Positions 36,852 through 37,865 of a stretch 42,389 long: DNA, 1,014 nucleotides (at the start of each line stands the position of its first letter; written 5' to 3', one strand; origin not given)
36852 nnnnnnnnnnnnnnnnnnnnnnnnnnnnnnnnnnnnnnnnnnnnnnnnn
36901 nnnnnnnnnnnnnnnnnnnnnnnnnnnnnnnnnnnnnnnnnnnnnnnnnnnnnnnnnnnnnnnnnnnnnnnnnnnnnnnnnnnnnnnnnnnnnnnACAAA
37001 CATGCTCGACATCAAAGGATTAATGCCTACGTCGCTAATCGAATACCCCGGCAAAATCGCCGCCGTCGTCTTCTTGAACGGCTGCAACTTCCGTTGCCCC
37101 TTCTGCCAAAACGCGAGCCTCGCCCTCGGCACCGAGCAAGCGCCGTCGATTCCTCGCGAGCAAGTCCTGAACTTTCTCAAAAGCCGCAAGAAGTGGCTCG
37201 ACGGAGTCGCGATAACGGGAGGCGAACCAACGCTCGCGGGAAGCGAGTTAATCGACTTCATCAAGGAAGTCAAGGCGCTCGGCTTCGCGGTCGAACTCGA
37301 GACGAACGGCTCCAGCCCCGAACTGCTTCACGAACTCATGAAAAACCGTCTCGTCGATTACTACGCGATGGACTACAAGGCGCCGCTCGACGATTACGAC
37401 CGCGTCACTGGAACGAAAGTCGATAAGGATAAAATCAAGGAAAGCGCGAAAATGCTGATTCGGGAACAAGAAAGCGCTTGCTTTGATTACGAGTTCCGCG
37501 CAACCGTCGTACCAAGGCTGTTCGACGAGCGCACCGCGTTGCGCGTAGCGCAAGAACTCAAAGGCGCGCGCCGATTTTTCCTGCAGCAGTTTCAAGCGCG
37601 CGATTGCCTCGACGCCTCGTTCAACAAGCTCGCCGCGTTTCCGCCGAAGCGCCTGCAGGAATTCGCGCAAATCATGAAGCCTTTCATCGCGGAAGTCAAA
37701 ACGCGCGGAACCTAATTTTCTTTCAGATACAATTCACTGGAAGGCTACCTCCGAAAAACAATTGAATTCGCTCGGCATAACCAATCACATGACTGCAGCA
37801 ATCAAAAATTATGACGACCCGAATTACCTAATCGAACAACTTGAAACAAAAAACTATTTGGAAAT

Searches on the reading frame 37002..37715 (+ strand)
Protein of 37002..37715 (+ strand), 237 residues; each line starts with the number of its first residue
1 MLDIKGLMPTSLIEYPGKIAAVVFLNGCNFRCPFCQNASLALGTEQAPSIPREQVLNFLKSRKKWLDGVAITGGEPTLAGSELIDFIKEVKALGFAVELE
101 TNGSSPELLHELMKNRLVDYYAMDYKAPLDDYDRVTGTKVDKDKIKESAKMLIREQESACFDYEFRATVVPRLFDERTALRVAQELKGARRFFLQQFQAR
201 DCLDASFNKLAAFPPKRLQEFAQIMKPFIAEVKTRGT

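Call 21: search_protein_families(library=pfam, proteins=[window:37002-37715:+], max_evalue=0.01)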
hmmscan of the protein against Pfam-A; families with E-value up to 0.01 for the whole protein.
window:37002-37715:+ (237 aa): 2 families
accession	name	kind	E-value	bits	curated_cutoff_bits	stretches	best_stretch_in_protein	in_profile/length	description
PF04055.27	Radical_SAM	-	2.1e-19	70.8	29.5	1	23-155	2-139/166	Radical SAM superfamily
PF13353.11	Fer4_12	-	1.5e-09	38.7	22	1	21-119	8-107/137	4Fe-4S single cluster domain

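Call 69: search_protein_families(library=ncbifam, proteins=[window:37002-37715:+], max_evalue=0.001)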
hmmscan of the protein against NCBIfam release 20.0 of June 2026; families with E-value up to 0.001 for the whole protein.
window:37002-37715:+ (237 aa): 29 families (the best 25 are shown)
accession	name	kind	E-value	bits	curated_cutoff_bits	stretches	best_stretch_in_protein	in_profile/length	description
TIGR02495.1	NrdG2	equivalog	2.2e-57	193.5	131.15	1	4-197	2-192/193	anaerobic ribonucleoside-triphosphate reductase activating protein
TIGR02493.1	PFLA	equivalog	1.6e-17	63.7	231.75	1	13-182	11-178/235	pyruvate formate-lyase-activating protein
TIGR04041.1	activase_YjjW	hypoth_equivalog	2.6e-17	63.2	250.2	2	52-223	95-263/276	YjjW family glycine radical enzyme activase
TIGR03963.1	rSAM_QueE_Clost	equivalog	1.8e-13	50.7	260.1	1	17-130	18-127/219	putative 7-carboxy-7-deazaguanine synthase QueE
TIGR02494.1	PFLE_PFLC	subfamily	2.6e-11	43.3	174.35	1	68-181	126-233/293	glycyl-radical enzyme activating protein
NF038283.1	viperin_w_prok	equivalog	1.5e-09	37.5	180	1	25-105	9-94/281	viperin family antiviral radical SAM protein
TIGR04349.1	rSAM_QueE_gams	hypoth_equivalog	7.2e-09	35.6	300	1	17-157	18-148/210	7-carboxy-7-deazaguanine synthase QueE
NF048010.1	SfplDhtActHpsHDes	equivalog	1.8e-08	33.5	430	1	68-181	134-243/298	(2S)-3-sulfopropanediol dehydratase activating enzyme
TIGR02491.1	NrdG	equivalog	2.4e-08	34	126.1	1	7-92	5-92/154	anaerobic ribonucleoside-triphosphate reductase activating protein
TIGR04317.1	W_rSAM_matur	equivalog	2.4e-08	33.5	380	1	26-115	12-101/349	tungsten cofactor oxidoreductase radical SAM maturase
NF045702.1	rSAM_GDGT_ether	equivalog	5.4e-08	31.9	450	1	19-105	87-175/486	tetraether lipid synthase Tes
NF008356.0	PRK11145.1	equivalog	1.3e-07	31.2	375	1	16-177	19-178/246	pyruvate formate lyase 1-activating protein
TIGR03977.1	rSAM_pair_HxsC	equivalog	1.5e-07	30.6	267.9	1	22-104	29-109/292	His-Xaa-Ser system radical SAM maturase HxsC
TIGR02666.1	moaA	equivalog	2.2e-07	30.1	284.05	1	27-105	19-102/336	GTP 3',8-cyclase MoaA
NF043069.1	T4HPD_activ_SAM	equivalog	2.4e-07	30.4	425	1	68-157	126-213/299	trans-4-hydroxy-L-proline dehydratase activase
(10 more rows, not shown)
